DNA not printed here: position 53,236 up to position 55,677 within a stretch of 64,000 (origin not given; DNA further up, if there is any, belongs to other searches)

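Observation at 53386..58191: MtrCAB-like gene order: 9-heme cytochrome, 8-heme cytochrome, 713-aa beta-barrel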

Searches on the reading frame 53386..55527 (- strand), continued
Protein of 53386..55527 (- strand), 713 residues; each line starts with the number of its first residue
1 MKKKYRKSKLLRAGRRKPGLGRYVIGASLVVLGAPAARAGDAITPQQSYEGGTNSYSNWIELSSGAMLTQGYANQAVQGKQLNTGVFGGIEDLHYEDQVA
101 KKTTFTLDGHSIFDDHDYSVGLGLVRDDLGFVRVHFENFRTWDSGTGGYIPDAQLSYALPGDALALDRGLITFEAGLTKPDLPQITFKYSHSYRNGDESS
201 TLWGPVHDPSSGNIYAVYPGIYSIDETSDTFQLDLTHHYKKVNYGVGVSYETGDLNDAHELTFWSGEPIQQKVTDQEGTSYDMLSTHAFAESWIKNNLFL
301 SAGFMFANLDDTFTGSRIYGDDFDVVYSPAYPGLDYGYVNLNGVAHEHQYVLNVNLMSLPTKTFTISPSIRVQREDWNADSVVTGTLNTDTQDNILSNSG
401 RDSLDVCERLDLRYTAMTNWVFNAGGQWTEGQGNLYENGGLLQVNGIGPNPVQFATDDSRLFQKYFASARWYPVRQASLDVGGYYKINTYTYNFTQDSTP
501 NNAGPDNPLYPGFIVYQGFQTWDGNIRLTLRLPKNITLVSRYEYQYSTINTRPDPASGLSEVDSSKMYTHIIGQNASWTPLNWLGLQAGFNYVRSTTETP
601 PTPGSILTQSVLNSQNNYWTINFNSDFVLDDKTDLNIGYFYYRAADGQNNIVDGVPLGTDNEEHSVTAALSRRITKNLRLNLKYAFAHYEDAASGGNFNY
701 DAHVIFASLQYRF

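Call 32: search_protein_families(library=pfam, proteins=[P0225, P0230, P0244, P0248, P0249, P0254, P0258, P0260, P0261, P0264], max_evalue=0.1)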
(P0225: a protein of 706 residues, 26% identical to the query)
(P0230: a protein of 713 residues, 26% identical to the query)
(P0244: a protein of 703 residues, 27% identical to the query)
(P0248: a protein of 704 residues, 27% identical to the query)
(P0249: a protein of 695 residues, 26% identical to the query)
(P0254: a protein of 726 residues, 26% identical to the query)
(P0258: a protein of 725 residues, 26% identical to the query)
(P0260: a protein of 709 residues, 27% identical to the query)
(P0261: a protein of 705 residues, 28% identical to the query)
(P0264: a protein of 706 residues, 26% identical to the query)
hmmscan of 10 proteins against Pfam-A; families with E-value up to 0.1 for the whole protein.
P0225 (706 aa): 1 family
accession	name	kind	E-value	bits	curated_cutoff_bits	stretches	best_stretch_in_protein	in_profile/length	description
PF02530.20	Porin_2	-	0.00023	21.1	22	1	191-377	204-337/357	Porin subfamily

P0230 (713 aa): 1 family
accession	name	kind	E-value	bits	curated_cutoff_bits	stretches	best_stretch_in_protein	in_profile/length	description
PF13505.12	OMP_b-brl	-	0.0085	16.7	28.7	1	539-712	21-174/175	Outer membrane protein beta-barrel domain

P0244 (703 aa): 1 family
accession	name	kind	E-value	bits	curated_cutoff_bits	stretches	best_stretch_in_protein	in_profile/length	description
PF10677.15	DUF2490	-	0.048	13.8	29.8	0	649-681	32-60/186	Protein of unknown function (DUF2490)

P0248 (704 aa): 2 families
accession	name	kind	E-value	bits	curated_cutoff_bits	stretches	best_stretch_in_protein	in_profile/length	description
PF11854.14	MtrB_PioB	-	0.00097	18.3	23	1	327-534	272-449/635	Putative outer membrane beta-barrel porin, MtrB/PioB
PF13505.12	OMP_b-brl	-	0.019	15.6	28.7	1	601-704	76-175/175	Outer membrane protein beta-barrel domain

P0249 (695 aa): 0 families

P0254 (726 aa): 0 families

P0258 (725 aa): 0 families

P0260 (709 aa): 0 families

P0261 (705 aa): 0 families

P0264 (706 aa): 0 families

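Call 41: list_cluster_members(proteins=[P0125, P0128, P0130, P0134, P0143, P0155, P0161, P0187, P0225, P0248])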
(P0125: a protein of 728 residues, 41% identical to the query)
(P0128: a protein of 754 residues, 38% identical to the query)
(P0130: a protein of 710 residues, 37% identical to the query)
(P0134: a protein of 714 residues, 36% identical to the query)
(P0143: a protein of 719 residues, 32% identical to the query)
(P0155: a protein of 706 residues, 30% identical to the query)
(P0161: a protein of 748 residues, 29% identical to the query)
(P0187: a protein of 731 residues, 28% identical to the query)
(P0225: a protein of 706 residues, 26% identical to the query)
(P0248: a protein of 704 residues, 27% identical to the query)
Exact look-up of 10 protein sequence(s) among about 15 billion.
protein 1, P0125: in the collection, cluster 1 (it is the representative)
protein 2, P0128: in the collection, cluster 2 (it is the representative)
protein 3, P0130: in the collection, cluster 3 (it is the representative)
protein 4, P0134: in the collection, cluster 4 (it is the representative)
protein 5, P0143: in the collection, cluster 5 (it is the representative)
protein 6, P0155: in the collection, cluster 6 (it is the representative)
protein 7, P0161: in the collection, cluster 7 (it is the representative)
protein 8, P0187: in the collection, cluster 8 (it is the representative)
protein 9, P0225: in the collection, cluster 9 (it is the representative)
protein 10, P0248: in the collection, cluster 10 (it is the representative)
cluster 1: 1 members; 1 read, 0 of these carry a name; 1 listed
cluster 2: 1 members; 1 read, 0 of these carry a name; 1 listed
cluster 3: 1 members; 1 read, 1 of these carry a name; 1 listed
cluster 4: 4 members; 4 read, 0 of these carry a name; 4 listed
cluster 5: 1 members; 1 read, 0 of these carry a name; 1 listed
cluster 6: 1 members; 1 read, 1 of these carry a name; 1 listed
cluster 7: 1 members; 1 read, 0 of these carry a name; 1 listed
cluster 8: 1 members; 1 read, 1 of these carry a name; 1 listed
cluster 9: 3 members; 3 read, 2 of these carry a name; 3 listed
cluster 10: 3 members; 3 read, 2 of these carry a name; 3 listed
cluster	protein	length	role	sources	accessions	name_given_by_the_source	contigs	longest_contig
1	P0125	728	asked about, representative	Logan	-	-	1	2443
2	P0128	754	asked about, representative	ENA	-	-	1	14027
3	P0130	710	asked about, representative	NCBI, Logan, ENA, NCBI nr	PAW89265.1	MAG: hypothetical protein B9S33_03445 [Pedosphaera sp. Tous-C6FEB]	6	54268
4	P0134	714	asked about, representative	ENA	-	-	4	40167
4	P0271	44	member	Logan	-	-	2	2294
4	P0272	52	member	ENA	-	-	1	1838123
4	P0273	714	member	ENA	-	-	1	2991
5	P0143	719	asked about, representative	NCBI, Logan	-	-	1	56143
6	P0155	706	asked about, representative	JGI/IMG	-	hypothetical protein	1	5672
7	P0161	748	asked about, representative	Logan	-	-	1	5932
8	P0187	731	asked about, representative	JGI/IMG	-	hypothetical protein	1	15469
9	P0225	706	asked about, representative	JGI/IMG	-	hypothetical protein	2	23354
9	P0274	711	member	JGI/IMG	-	hypothetical protein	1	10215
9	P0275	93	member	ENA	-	-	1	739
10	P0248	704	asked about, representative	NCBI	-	-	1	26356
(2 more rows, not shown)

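Call 42: find_encoding_contigs(protein=P0248, flank=6000, max_places=3)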
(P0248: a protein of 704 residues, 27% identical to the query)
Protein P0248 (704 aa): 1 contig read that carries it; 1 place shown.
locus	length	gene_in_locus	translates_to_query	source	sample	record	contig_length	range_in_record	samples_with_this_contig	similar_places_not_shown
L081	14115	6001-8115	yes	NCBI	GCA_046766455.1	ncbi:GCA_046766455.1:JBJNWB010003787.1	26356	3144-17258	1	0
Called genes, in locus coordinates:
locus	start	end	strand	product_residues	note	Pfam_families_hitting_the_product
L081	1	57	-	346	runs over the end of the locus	PF01904:DUF72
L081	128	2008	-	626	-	PF04960:Glutaminase, PF01740:STAS, PF00027:cNMP_binding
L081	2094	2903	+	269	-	-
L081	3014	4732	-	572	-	PF02335:Cytochrom_C552 (faint), PF14522:Cytochrome_C7 (faint), PF22113:Mtrc-MtrF_II-IV_dom (faint), PF09699:Paired_CXXCH_1 (faint), PF14537:Cytochrom_c3_2 (faint), PF13435:Cytochrome_C554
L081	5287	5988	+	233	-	PF14522:Cytochrome_C7 (faint), PF14537:Cytochrom_c3_2 (faint), PF09699:Paired_CXXCH_1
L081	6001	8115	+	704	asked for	-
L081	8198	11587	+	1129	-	PF12773:DZR, PF13240:Zn_Ribbon_1 (faint), PF00211:Guanylate_cyc, PF13191:AAA_16, PF13424:TPR_12 (faint)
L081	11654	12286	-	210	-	PF02798:GST_N, PF13417:GST_N_3, PF13409:GST_N_2, PF00043:GST_C, PF13410:GST_C_2 (weak), PF14497:GST_C_3 (faint)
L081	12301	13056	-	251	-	PF12811:BaxI_1, PF01027:Bax1-I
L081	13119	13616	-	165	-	PF01272:GreA_GreB (weak)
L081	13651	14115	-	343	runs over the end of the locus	PF10672:Methyltrans_SAM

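Call 43: find_encoding_contigs(protein=P0225, flank=5000, max_places=2)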
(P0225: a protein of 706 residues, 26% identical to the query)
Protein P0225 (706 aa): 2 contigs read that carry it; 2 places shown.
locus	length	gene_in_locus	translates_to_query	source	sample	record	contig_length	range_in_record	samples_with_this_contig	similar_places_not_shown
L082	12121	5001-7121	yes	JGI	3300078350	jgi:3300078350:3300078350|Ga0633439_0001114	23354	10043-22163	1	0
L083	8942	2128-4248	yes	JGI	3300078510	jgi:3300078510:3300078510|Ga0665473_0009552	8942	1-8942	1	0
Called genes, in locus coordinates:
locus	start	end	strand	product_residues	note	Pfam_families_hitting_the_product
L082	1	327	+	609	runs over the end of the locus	PF00884:Sulfatase, PF02995:DUF229 (faint), PF16347:SGSH_C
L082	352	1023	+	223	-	PF06439:3keto-disac_hyd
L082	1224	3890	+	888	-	PF20601:DUF6797, PF00034:Cytochrom_C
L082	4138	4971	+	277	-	PF14537:Cytochrom_c3_2 (faint), PF22113:Mtrc-MtrF_II-IV_dom (faint), PF14522:Cytochrome_C7 (faint), PF09699:Paired_CXXCH_1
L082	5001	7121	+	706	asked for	-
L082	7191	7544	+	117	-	PF00034:Cytochrom_C, PF13442:Cytochrome_CBB3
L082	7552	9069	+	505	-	PF03264:Cytochrom_NNT, PF14522:Cytochrome_C7 (faint), PF14537:Cytochrom_c3_2 (faint)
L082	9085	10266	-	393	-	PF12833:HTH_18, PF00165:HTH_AraC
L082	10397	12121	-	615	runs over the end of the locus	PF01578:Cytochrom_C_asm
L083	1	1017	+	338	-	?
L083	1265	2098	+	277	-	PF14537:Cytochrom_c3_2 (faint), PF22113:Mtrc-MtrF_II-IV_dom (faint), PF14522:Cytochrome_C7 (faint), PF09699:Paired_CXXCH_1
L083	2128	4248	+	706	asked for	-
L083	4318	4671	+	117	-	PF00034:Cytochrom_C, PF13442:Cytochrome_CBB3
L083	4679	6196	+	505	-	PF03264:Cytochrom_NNT, PF14522:Cytochrome_C7 (faint), PF14537:Cytochrom_c3_2 (faint)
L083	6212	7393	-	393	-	PF12833:HTH_18, PF00165:HTH_AraC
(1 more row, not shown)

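Call 44: find_encoding_contigs(protein=P0264, flank=5000, max_places=2)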
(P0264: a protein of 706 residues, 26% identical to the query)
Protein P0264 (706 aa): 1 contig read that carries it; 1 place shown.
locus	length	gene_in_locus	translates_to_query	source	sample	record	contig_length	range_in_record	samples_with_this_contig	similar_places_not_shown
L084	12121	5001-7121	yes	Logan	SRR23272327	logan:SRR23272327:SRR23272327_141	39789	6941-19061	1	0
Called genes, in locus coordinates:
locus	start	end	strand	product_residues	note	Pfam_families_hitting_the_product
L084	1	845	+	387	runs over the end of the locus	PF02746:MR_MLE_N, PF13378:MR_MLE_C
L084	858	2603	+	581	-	PF00474:SSF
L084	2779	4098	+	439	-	-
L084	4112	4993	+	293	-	PF14522:Cytochrome_C7 (faint), PF14537:Cytochrom_c3_2 (faint), PF09699:Paired_CXXCH_1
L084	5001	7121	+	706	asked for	-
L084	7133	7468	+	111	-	PF13442:Cytochrome_CBB3 (weak), PF00034:Cytochrom_C (weak)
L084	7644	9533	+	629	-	PF01266:DAO (weak), PF07992:Pyr_redox_2 (faint), PF12831:FAD_oxidored, PF13450:NAD_binding_8 (weak)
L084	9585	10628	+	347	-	-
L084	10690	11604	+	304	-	PF02424:ApbE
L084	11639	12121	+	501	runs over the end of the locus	PF00884:Sulfatase, PF16347:SGSH_C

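Call 45: find_encoding_contigs(protein=P0187, flank=5000, max_places=2)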
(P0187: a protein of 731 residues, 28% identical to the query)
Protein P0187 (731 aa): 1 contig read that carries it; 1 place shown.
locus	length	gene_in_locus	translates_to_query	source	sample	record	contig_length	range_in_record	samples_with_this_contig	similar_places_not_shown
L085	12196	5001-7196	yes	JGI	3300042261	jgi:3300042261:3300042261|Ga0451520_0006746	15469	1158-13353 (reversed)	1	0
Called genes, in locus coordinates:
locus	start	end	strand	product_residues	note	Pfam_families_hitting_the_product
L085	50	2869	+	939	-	PF04879:Molybdop_Fe4S4, PF00384:Molybdopterin, PF01568:Molydop_binding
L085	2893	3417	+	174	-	PF13237:Fer4_10 (faint), PF12838:Fer4_7 (weak), PF13187:Fer4_9 (weak), PF13247:Fer4_11, PF12838:Fer4_7 (weak), PF12797:Fer4_2 (weak), PF12837:Fer4_6, PF00037:Fer4 (weak), +1 more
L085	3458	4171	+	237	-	PF02613:Nitrate_red_del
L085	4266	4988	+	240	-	PF13435:Cytochrome_C554 (faint), PF14522:Cytochrome_C7 (faint), PF14537:Cytochrom_c3_2 (faint), PF09699:Paired_CXXCH_1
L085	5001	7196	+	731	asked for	-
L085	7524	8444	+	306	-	PF04055:Radical_SAM, PF06463:Mob_synth_C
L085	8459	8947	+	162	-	PF03473:MOSC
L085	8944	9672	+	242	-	PF01925:TauE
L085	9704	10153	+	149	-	PF01967:MoaC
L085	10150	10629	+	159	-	PF03473:MOSC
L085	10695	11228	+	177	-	PF12804:NTP_transf_3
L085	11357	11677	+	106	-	PF00873:ACR_tran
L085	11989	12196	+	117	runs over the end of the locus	PF01527:HTH_Tnp_1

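Call 49: search_protein_families(library=ncbifam, proteins=[L085:5001-7196:+, L085:4266-4988:+, L081:5287-5988:+, L082:4138-4971:+, L084:4112-4993:+], max_evalue=0.01)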
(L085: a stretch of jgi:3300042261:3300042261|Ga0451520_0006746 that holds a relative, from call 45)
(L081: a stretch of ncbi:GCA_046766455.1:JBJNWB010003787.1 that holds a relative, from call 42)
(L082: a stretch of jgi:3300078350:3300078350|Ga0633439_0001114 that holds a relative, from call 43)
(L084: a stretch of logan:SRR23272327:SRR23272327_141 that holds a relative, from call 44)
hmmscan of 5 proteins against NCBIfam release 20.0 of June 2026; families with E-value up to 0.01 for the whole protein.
L085:5001-7196:+ (731 aa): 0 families

L085:4266-4988:+ (240 aa): 8 families
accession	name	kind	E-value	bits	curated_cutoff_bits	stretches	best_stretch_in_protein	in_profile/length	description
TIGR03508.1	decahem_SO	subfamily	1.4e-46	159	192.2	2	88-234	110-256/258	DmsE family decaheme c-type cytochrome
NF041028.1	decahem_GSU2203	exception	2.2e-46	158.5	325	2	91-236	144-305/317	GSU2203 family decaheme c-type cytochrome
TIGR01905.1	paired_CXXCH_1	subfamily_domain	1.6e-13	50.4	25.2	1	162-199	1-39/41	doubled CXXCH domain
NF041198.1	UshA_like_PCGU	equivalog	9.5e-13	47.5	275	1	36-106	444-512/519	UshA-like (seleno)protein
TIGR03153.1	cytochr_NrfH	equivalog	6.4e-08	32.8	134.2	1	87-132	20-63/138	cytochrome c nitrite reductase small subunit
NF047727.1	4hemeCytCCctA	equivalog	8.4e-05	22.7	180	1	66-155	38-108/109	tetraheme c-type cytochrome CctA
NF043010.1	Cyt554_Nsmonas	equivalog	8.6e-05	22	400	1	28-78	74-121/238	cytochrome c-550 CycA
NF045722.1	c3_cytochr_TmcA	equivalog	0.00048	20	114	1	143-205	57-119/125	acidic tetraheme cytochrome c3 TmcA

L081:5287-5988:+ (233 aa): 8 families
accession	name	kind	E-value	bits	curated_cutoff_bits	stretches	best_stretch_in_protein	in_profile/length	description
NF041028.1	decahem_GSU2203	exception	1e-44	153.1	325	2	74-230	146-306/317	GSU2203 family decaheme c-type cytochrome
TIGR03508.1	decahem_SO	subfamily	8.7e-44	149.9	192.2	2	67-228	108-257/258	DmsE family decaheme c-type cytochrome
TIGR01905.1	paired_CXXCH_1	subfamily_domain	2.4e-13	49.8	25.2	1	153-190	1-39/41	doubled CXXCH domain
NF041198.1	UshA_like_PCGU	equivalog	7.4e-09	34.7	275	1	15-85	442-510/519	UshA-like (seleno)protein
NF008659.0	PRK11659.1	equivalog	8e-06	25.7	184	0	73-194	43-174/188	cytochrome c nitrite reductase pentaheme subunit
NF045722.1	c3_cytochr_TmcA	equivalog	0.00055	19.8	114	1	137-194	59-117/125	acidic tetraheme cytochrome c3 TmcA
TIGR03146.1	cyt_nit_nrfB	equivalog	0.0013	19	166.6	0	135-190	84-144/145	cytochrome c nitrite reductase pentaheme subunit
TIGR03507.1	decahem_SO1788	subfamily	0.0044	15.5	209.3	0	13-57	487-521/672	OmcA/MtrC family decaheme c-type cytochrome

L082:4138-4971:+ (277 aa): 7 families
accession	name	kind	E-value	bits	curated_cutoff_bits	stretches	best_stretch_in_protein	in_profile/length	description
NF041028.1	decahem_GSU2203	exception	3.2e-43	148.1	325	2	125-274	146-306/317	GSU2203 family decaheme c-type cytochrome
TIGR03508.1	decahem_SO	subfamily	2.2e-39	135.5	192.2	2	123-272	113-257/258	DmsE family decaheme c-type cytochrome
TIGR01905.1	paired_CXXCH_1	subfamily_domain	3.4e-14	52.5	25.2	1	200-233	5-38/41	doubled CXXCH domain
NF041198.1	UshA_like_PCGU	equivalog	4.2e-09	35.5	275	1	69-137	444-511/519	UshA-like (seleno)protein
TIGR03153.1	cytochr_NrfH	equivalog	4.1e-06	26.9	134.2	0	175-265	24-111/138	cytochrome c nitrite reductase small subunit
TIGR03507.1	decahem_SO1788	subfamily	9.7e-05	21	209.3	1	95-265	159-304/672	OmcA/MtrC family decaheme c-type cytochrome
TIGR03146.1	cyt_nit_nrfB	equivalog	0.00016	22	166.6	0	69-164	13-120/145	cytochrome c nitrite reductase pentaheme subunit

L084:4112-4993:+ (293 aa): 7 families
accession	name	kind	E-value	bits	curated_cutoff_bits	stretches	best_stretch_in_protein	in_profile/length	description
NF041028.1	decahem_GSU2203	exception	1.2e-42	146.2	325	2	139-251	147-258/317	GSU2203 family decaheme c-type cytochrome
TIGR03508.1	decahem_SO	subfamily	1.3e-42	146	192.2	2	135-288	112-257/258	DmsE family decaheme c-type cytochrome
TIGR01905.1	paired_CXXCH_1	subfamily_domain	6.6e-14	51.5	25.2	2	211-247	1-38/41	doubled CXXCH domain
NF041198.1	UshA_like_PCGU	equivalog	8.7e-10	37.8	275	1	76-151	439-512/519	UshA-like (seleno)protein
TIGR03153.1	cytochr_NrfH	equivalog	4.6e-09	36.5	134.2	1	134-181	22-66/138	cytochrome c nitrite reductase small subunit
NF008659.0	PRK11659.1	equivalog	2.6e-07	30.5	184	1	69-211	36-178/188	cytochrome c nitrite reductase pentaheme subunit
TIGR03146.1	cyt_nit_nrfB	equivalog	0.00077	19.8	166.6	0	81-201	13-117/145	cytochrome c nitrite reductase pentaheme subunit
